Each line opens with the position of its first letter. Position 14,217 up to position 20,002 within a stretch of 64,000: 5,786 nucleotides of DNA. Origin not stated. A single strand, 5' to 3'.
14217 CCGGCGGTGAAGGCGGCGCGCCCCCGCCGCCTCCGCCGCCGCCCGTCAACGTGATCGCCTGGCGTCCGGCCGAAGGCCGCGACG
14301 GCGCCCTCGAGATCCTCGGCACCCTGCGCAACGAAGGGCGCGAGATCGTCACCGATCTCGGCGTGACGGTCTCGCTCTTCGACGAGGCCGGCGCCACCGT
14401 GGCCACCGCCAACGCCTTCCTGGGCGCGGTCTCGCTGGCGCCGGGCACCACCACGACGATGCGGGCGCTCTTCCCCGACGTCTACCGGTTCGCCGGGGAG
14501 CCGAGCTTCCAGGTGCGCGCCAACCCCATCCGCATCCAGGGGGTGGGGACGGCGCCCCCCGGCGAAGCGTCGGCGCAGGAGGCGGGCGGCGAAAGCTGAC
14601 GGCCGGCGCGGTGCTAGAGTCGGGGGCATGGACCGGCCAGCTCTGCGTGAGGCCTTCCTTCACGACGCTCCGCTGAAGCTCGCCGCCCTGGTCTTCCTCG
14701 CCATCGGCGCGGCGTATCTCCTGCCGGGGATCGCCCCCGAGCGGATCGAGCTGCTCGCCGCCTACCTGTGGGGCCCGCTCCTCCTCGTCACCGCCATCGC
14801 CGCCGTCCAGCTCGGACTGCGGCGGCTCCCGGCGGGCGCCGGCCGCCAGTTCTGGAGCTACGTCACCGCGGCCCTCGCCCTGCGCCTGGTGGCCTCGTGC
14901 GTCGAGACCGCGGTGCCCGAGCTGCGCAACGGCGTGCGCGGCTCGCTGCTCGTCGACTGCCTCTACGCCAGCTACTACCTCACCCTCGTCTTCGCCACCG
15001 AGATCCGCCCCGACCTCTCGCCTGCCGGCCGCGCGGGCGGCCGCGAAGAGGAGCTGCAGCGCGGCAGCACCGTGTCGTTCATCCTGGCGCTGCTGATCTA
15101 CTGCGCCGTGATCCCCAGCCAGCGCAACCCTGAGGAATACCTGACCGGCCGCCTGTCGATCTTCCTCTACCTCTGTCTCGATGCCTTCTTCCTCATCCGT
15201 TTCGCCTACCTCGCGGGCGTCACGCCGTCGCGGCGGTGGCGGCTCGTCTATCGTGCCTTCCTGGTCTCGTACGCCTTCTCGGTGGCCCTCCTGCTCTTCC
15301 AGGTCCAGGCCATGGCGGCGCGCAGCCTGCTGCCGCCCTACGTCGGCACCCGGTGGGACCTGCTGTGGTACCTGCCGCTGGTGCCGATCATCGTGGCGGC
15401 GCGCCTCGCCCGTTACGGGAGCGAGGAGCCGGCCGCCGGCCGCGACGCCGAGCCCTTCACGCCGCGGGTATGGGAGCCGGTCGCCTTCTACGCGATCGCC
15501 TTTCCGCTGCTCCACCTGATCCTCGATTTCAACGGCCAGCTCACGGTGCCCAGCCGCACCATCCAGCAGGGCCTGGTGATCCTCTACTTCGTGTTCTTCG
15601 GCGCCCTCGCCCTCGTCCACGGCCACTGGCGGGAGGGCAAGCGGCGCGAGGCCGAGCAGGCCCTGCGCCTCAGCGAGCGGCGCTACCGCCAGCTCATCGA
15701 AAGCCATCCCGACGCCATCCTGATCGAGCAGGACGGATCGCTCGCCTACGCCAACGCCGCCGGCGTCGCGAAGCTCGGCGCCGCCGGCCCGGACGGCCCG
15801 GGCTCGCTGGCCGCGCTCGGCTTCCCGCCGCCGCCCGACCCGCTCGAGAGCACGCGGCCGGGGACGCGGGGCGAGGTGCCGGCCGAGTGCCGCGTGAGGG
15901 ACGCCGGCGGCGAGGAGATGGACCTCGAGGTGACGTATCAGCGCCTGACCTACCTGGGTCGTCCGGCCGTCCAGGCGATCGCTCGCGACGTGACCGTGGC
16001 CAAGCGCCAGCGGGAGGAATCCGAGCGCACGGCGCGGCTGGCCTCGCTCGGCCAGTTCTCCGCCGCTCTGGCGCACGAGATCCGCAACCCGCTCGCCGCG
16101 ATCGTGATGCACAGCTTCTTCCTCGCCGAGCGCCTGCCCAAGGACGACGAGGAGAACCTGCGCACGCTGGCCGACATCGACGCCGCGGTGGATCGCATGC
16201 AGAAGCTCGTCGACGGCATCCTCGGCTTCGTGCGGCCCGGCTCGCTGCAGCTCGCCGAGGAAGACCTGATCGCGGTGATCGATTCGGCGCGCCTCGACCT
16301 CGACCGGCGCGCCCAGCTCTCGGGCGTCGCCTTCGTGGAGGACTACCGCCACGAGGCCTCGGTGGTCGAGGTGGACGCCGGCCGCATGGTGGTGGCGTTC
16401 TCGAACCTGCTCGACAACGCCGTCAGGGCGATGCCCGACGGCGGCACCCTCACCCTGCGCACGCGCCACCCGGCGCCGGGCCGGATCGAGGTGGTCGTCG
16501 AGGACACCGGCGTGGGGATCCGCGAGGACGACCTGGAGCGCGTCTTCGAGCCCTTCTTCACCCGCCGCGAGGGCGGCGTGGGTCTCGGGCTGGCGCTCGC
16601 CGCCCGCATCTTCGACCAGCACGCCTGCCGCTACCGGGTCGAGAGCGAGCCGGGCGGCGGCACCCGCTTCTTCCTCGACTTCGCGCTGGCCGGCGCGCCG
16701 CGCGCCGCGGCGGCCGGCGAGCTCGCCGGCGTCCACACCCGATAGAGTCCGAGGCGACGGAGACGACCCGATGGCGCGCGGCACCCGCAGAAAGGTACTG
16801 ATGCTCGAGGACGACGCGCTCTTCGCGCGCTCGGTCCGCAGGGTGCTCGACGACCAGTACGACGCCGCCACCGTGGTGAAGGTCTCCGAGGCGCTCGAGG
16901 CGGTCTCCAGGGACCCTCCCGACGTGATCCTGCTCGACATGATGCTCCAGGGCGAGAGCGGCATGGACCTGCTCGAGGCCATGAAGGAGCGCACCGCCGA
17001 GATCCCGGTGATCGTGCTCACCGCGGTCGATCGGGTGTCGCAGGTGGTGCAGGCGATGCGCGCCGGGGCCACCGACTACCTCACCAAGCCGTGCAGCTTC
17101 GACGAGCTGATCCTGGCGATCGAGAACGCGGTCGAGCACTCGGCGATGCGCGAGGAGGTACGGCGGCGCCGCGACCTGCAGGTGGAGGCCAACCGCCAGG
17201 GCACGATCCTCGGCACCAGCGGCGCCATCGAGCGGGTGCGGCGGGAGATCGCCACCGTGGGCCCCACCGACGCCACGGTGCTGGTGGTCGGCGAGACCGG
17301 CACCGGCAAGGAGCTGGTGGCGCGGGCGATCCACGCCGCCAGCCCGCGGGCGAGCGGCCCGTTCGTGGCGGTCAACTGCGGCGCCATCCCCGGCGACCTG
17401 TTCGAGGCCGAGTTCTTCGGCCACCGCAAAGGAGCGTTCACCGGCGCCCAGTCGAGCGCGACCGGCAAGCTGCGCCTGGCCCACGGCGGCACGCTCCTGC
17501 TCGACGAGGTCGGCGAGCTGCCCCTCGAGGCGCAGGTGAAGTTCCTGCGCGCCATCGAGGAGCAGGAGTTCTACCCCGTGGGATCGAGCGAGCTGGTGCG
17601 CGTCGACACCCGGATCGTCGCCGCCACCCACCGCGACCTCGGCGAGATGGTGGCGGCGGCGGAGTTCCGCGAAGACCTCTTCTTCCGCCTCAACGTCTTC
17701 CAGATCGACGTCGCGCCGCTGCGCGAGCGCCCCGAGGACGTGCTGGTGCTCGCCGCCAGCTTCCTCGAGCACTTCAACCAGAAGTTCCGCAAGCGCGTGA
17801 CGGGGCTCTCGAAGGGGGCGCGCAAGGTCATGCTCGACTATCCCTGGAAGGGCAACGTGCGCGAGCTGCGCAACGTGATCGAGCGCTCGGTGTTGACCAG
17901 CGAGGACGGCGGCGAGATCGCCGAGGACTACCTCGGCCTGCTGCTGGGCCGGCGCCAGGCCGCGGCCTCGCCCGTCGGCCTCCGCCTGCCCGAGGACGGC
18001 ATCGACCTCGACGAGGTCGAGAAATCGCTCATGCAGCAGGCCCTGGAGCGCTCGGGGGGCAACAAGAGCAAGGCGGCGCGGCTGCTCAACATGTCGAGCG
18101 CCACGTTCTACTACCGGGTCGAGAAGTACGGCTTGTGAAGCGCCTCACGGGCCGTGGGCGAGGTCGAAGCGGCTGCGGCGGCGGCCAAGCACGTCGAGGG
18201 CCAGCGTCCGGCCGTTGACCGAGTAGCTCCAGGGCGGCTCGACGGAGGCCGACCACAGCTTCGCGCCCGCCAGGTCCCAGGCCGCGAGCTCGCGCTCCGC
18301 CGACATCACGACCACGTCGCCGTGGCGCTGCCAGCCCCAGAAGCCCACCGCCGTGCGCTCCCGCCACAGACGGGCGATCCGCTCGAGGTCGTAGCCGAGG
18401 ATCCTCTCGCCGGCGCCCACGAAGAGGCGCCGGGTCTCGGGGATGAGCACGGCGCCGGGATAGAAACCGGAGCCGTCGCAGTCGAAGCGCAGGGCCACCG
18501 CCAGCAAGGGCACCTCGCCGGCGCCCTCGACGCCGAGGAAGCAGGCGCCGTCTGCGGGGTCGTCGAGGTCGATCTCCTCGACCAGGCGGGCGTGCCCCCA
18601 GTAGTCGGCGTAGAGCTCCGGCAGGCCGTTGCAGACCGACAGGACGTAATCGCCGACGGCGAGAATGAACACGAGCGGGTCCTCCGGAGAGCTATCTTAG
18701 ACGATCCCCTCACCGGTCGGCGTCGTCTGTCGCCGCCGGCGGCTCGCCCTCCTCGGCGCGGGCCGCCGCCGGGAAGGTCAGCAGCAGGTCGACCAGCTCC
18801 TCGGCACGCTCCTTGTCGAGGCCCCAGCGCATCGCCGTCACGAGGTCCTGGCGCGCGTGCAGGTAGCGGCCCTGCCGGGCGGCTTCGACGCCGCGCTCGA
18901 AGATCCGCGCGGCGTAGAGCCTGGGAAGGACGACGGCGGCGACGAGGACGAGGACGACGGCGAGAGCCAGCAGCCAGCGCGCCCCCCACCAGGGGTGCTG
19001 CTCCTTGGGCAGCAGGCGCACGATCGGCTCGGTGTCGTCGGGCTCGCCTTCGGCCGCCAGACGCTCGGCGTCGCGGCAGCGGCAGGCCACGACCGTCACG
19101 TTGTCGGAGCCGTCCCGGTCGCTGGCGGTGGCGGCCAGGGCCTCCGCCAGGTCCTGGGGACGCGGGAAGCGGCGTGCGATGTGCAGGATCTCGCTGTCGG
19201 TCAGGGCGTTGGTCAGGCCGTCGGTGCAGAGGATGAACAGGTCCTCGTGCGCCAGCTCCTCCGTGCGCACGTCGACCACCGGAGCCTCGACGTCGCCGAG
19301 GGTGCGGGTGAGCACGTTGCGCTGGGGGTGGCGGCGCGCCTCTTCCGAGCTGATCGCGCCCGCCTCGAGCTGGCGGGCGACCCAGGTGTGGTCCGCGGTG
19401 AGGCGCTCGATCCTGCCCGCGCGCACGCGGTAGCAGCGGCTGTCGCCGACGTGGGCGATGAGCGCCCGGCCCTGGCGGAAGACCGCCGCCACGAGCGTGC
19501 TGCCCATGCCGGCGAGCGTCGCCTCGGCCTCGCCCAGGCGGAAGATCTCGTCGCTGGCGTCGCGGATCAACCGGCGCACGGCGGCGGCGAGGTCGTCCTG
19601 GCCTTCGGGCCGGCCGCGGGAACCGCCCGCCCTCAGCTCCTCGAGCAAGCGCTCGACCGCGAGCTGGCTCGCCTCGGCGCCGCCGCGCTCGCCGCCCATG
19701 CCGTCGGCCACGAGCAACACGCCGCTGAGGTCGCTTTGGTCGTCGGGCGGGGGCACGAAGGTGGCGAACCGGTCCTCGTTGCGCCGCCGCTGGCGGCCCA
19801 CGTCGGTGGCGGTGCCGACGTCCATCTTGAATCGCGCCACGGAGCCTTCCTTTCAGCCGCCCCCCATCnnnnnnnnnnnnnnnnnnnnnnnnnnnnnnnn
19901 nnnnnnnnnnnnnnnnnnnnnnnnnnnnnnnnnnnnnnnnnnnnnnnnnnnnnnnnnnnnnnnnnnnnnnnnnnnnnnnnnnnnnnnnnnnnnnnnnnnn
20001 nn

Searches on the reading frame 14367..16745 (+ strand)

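Call 65: search_protein_families(library=pfam, proteins=[window:14367-16745:+], max_evalue=0.00001)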
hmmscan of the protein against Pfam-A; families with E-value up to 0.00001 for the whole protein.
window:14367-16745:+ (792 aa): 2 families
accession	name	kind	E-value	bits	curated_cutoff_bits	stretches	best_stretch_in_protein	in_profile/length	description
PF02518.31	HATPase_c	-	1.1e-23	84.2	26.4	1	671-772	3-107/111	Histidine kinase-, DNA gyrase B-, and HSP90-like ATPase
PF00512.31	HisKA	-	2e-13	50.6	26.9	1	561-624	2-63/66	His Kinase A (phospho-acceptor) domain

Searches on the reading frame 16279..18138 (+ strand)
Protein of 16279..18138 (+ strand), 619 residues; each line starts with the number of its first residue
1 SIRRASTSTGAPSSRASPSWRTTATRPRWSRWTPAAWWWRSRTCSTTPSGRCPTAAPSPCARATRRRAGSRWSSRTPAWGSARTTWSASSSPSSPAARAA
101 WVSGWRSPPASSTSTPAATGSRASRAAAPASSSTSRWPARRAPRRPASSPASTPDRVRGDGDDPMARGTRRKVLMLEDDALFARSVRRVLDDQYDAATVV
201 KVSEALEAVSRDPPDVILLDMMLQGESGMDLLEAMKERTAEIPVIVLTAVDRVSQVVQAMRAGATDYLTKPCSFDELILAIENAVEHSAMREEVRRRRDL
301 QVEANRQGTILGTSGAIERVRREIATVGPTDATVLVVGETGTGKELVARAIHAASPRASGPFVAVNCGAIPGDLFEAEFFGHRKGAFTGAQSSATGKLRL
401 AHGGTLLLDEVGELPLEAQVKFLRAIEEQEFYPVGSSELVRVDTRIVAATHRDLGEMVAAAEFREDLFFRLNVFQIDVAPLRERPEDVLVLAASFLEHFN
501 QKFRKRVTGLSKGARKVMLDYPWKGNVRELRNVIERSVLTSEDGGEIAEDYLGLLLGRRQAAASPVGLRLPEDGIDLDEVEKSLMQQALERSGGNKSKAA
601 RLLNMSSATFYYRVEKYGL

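Call 65: search_protein_families(library=pfam, proteins=[window:16279-18138:+], max_evalue=0.00001)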
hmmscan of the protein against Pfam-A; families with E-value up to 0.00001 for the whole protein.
window:16279-18138:+ (619 aa): 6 families
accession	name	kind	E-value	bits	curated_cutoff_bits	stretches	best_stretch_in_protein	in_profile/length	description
PF00158.32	Sigma54_activat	-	1.5e-66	223.7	20.2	1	310-476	1-167/168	Sigma-54 interaction domain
PF00072.30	Response_reg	-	2.7e-24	85.9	30.2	1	173-281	1-110/111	Response regulator receiver domain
PF25601.1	AAA_lid_14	-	1.1e-20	73.7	27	1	482-558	1-76/87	AAA+ ATPase lid domain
PF14532.12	Sigma54_activ_2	-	2.1e-18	67.3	25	1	311-481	1-138/138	Sigma-54 interaction domain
PF02954.25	HTH_8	-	8.3e-15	54.7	22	1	577-617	2-42/42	Bacterial regulatory protein, Fis family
PF07728.20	AAA_5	-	2.1e-07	31.5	22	1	334-452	2-123/139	AAA domain (dynein-related subfamily)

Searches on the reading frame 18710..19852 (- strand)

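Call 65: search_protein_families(library=pfam, proteins=[window:18710-19852:-], max_evalue=0.00001)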
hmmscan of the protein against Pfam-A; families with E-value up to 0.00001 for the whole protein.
window:18710-19852:- (380 aa): 3 families
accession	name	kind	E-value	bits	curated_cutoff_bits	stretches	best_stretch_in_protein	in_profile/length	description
PF13672.11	PP2C_2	-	7.9e-18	65.2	24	1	22-221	9-182/209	Protein phosphatase 2C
PF00481.26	PP2C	-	1e-13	52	20.3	1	40-252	31-255/255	Protein phosphatase 2C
PF07228.17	SpoIIE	-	6.6e-07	29.9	25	1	90-259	20-191/192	Stage II sporulation protein E (SpoIIE)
